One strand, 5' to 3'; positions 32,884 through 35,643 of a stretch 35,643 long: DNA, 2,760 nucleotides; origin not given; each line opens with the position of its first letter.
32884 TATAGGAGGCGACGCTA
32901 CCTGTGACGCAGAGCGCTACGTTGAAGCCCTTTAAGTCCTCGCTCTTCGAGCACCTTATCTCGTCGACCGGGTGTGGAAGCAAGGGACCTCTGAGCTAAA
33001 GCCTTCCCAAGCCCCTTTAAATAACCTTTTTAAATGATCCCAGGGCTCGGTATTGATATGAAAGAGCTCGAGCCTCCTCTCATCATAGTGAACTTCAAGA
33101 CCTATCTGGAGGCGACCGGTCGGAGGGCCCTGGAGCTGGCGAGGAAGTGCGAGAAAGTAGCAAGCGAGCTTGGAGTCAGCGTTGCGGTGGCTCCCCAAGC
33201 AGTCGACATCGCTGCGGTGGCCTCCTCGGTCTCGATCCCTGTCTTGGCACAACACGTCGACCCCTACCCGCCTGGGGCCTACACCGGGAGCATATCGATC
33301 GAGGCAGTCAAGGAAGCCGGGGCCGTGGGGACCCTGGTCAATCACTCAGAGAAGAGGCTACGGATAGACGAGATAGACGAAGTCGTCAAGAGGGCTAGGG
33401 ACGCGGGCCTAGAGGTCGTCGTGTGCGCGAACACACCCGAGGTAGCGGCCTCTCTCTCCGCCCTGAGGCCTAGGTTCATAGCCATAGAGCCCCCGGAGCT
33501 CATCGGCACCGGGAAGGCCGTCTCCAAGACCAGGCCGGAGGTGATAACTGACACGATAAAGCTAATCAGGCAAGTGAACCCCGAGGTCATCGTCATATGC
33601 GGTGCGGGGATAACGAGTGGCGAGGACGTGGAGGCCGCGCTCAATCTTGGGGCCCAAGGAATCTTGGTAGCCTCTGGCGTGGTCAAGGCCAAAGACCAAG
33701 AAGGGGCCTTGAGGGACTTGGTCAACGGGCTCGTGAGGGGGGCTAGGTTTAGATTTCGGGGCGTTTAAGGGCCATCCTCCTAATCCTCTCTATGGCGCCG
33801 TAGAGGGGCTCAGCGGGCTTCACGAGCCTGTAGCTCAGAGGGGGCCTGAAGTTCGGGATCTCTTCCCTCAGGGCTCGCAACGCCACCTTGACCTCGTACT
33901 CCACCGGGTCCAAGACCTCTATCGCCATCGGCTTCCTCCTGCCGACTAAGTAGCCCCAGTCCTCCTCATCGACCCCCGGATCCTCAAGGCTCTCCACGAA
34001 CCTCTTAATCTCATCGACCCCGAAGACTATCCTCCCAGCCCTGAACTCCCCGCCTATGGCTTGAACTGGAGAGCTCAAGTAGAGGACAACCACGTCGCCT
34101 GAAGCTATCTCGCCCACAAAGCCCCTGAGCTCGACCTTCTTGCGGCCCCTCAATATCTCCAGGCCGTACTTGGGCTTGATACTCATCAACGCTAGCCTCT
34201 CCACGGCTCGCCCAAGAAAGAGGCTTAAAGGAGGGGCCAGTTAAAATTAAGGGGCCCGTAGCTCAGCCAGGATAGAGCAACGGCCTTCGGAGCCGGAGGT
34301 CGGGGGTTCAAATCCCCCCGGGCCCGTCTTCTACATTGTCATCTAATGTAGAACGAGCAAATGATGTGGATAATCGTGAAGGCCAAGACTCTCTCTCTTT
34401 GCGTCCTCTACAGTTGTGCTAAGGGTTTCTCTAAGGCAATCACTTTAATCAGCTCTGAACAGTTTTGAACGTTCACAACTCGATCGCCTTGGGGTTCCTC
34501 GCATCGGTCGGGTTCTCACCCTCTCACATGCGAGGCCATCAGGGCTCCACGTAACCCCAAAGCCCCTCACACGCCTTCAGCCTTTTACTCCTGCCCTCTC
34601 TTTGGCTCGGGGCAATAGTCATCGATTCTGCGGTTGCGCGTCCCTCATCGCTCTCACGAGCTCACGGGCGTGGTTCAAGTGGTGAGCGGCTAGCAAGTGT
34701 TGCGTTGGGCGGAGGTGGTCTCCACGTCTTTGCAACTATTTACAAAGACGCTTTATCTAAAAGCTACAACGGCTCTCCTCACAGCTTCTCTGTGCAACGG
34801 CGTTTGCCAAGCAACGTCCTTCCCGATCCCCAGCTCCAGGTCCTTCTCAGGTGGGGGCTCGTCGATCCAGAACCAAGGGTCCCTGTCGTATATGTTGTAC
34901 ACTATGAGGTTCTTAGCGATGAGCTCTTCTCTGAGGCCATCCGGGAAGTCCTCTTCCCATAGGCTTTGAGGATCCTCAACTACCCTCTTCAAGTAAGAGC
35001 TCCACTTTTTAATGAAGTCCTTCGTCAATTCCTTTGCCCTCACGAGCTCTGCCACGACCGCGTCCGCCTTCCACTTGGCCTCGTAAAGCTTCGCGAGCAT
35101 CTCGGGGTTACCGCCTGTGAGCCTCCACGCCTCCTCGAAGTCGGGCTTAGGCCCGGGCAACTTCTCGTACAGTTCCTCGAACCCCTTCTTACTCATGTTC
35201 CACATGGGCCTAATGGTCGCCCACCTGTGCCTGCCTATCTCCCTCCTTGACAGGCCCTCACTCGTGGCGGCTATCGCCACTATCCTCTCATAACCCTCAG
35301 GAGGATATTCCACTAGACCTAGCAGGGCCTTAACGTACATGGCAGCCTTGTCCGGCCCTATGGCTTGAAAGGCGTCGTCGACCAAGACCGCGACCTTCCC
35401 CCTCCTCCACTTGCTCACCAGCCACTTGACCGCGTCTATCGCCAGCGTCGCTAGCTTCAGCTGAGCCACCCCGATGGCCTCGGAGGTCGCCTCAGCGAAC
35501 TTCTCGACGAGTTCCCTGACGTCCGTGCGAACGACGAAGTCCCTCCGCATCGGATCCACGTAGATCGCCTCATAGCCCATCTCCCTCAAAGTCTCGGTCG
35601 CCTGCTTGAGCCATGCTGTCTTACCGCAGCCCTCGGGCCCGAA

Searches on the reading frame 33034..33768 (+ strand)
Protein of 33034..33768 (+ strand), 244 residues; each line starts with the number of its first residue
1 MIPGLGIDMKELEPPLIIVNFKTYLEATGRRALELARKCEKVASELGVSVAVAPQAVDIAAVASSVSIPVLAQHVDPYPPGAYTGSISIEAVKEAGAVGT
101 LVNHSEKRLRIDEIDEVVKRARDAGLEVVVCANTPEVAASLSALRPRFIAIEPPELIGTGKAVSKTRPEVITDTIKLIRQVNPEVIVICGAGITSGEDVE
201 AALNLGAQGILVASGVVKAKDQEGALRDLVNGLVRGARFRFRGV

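Call 7: search_protein_families(library=pfam, proteins=[window:33034-33768:+])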
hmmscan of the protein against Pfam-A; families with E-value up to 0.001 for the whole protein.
window:33034-33768:+ (244 aa): 5 families
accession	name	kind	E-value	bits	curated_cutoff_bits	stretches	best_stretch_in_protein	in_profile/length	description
PF00121.24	TIM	-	1.5e-45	156.1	20.1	1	15-221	1-237/245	Triosephosphate isomerase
PF00218.27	IGPS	-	2.3e-06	27.5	27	1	109-229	142-254/254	Indole-3-glycerol phosphate synthase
PF05690.20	ThiG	-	1.1e-05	25.4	23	1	173-222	165-213/247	Thiazole biosynthesis protein ThiG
PF13242.12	Hydrolase_like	-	0.00024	21.4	22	1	197-223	33-59/75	HAD-hyrolase-like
PF01070.24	FMN_dh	-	0.00044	19.8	24.9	0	177-218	266-307/350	FMN-dependent dehydrogenase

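Call 60: find_homologous_proteins(query=window:33034-33768:+, max_evalue=1e-60)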
Query window:33034-33768:+ (244 aa): 4616 proteins with E <= 1e-60 among 8000 candidates; the best 120 are listed.
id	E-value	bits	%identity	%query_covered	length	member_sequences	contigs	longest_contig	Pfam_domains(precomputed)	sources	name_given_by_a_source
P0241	1.7e-143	494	98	100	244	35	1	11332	PF05690.21,PF00121.25,PF00218.28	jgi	jgi:triosephosphate isomerase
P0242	4.7e-123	427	88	95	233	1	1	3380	PF05690.21,PF03060.22,PF00121.25,PF00218.28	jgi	-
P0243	8.8e-123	426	88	95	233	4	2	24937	PF05690.21,PF00121.25,PF00218.28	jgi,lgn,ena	jgi:triosephosphate isomerase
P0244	9.3e-123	426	86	95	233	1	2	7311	PF05690.21,PF00121.25,PF00218.28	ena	-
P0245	1.0e-122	426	87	95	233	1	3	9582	PF05690.21,PF00121.25,PF00218.28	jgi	-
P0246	3.3e-122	425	86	95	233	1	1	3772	PF05690.21,PF00121.25,PF00218.28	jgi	-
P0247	7.9e-122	423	86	95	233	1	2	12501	PF00121.25,PF00218.28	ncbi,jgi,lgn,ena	-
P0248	3.2e-119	415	86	95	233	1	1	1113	PF03060.22,PF00121.25,PF00218.28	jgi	jgi:triosephosphate isomerase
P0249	3.4e-117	408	83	95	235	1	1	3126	PF00121.25,PF00218.28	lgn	-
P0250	6.3e-117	407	84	93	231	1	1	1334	PF00121.25,PF00218.28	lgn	-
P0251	3.5e-115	402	81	95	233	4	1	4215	PF05690.21,PF00121.25,PF00218.28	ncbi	ncbi:MAG: triose-phosphate isomerase [Candidatus Nezhaarchaeales archaeon]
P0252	8.2e-115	400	83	93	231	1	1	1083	PF05690.21,PF00121.25,PF00218.28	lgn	-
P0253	1.1e-114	400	81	95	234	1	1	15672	PF00121.25,PF00218.28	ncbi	ncbi:MAG: triose-phosphate isomerase [Candidatus Nezhaarchaeales archaeon]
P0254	2.3e-114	399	81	95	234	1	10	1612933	PF05690.21,PF00121.25,PF00218.28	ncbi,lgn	ncbi:MAG: triose-phosphate isomerase [Candidatus Nezhaarchaeales archaeon]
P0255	5.6e-114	398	80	95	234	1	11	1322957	PF05690.21,PF00121.25,PF00218.28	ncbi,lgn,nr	ncbi:MAG: triose-phosphate isomerase [Candidatus Nezhaarchaeota archaeon]|nr:triose-phosphate isomer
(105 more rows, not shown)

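Call 61: find_encoding_contigs(protein=P0243, flank=3500, max_places=2)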
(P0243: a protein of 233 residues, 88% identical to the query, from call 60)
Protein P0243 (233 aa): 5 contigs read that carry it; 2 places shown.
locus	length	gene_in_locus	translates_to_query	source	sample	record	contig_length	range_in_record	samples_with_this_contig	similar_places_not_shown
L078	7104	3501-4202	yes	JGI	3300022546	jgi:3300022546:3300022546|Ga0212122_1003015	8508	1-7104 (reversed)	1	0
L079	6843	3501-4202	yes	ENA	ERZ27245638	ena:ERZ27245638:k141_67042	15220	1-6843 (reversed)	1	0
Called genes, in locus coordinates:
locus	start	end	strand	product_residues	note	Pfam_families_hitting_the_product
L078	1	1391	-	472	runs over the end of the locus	PF04167:DUF402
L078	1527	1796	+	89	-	PF03685:UPF0147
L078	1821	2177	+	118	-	PF06677:Auto_anti-p27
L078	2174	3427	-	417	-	PF02441:Flavoprotein, PF04127:DFP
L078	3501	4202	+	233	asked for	PF00121:TIM, PF00218:IGPS (weak), PF05690:ThiG (weak)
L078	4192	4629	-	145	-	-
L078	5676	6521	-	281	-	-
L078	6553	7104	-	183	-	?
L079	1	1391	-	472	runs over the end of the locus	PF04167:DUF402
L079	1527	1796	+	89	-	PF03685:UPF0147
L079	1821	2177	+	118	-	PF06677:Auto_anti-p27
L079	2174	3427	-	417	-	PF02441:Flavoprotein, PF04127:DFP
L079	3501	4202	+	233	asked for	PF00121:TIM, PF00218:IGPS (weak), PF05690:ThiG (weak)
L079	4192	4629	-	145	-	-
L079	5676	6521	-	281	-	-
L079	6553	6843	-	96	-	?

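Call 62: find_encoding_contigs(protein=P0241, flank=3500, max_places=2)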
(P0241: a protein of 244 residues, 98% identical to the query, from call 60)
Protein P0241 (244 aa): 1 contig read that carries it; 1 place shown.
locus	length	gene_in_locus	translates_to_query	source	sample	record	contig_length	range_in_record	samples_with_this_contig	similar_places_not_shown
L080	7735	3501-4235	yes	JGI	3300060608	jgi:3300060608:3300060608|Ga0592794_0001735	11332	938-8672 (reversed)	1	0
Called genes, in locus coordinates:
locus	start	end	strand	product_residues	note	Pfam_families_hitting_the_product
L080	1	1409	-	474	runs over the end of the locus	PF04167:DUF402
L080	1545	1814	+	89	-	PF03685:UPF0147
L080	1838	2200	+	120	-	PF06677:Auto_anti-p27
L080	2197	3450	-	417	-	PF02441:Flavoprotein, PF04127:DFP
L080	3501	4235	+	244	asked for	PF00121:TIM, PF00218:IGPS (weak), PF05690:ThiG (weak)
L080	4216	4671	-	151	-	-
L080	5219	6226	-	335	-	PF01637:ATPase_2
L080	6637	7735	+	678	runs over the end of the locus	?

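Call 63: find_encoding_contigs(protein=P0254, flank=3500, max_places=1)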
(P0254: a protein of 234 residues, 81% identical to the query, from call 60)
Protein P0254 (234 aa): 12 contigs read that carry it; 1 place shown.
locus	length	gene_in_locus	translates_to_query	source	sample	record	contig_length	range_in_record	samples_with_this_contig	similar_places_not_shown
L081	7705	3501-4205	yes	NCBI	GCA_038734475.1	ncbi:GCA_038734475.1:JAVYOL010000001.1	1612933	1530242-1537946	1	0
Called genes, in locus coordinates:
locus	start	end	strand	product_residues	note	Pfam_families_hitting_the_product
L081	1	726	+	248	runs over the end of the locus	PF09754:PAC2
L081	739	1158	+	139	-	PF00011:HSP20 (weak)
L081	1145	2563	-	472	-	PF04167:DUF402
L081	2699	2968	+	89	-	PF03685:UPF0147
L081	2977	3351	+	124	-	PF06677:Auto_anti-p27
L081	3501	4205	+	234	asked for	PF00121:TIM, PF00218:IGPS (weak), PF05690:ThiG (weak)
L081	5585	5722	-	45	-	-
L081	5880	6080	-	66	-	-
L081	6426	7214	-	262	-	PF00378:ECH_1, PF16113:ECH_2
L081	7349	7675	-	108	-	PF22600:MTPAP-like_central, PF18765:Polbeta, PF01909:NTP_transf_2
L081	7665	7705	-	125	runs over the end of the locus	PF05168:HEPN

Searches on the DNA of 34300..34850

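Call 13: search_rna_families(source=window, start=34300, end=34850, threshold=evalue, max_evalue=10)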
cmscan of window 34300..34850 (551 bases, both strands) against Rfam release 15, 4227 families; matches with E-value up to 10: 6.
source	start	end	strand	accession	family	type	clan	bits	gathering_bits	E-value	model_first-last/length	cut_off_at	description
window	34300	34325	+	RF01684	mascRNA-menRNA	Gene;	-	18.2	42.5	0.54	31-56/56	5'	MALAT1-associated small cytoplasmic RNA/MEN beta RNA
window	34300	34327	-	RF04354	Plastid-ycf2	Cis-reg;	-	15.8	65.7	2.3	1-28/75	3'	Plastid-ycf2 5UTR RNA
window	34302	34318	-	RF04351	Plastid-psbl-rps4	Cis-reg;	-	15.6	68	2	9-25/53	no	Plastid-psbl-rps4 3UTR RNA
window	34312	34383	-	RF00160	snoZ159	Gene; snRNA; snoRNA; CD-box;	CL00065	15.4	39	7.5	1-86/86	no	Small nucleolar RNA Z159/U59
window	34301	34318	+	RF00023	tmRNA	Gene;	CL00001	13.4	47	0.0024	346-363/374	no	transfer-messenger RNA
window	34507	34607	-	RF01953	SOX2OT_exon3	Gene; lncRNA;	-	10.3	70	1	1-276/276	no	SOX2 overlapping transcript exon 3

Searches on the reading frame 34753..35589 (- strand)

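Call 7: search_protein_families(library=pfam, proteins=[window:34753-35589:-])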
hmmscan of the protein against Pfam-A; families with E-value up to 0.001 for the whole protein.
window:34753-35589:- (278 aa): 1 family
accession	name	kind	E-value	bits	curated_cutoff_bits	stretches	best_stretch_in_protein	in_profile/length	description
PF01637.24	ATPase_2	-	1.3e-47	163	33.2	1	2-168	45-225/225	ATPase domain predominantly from Archaea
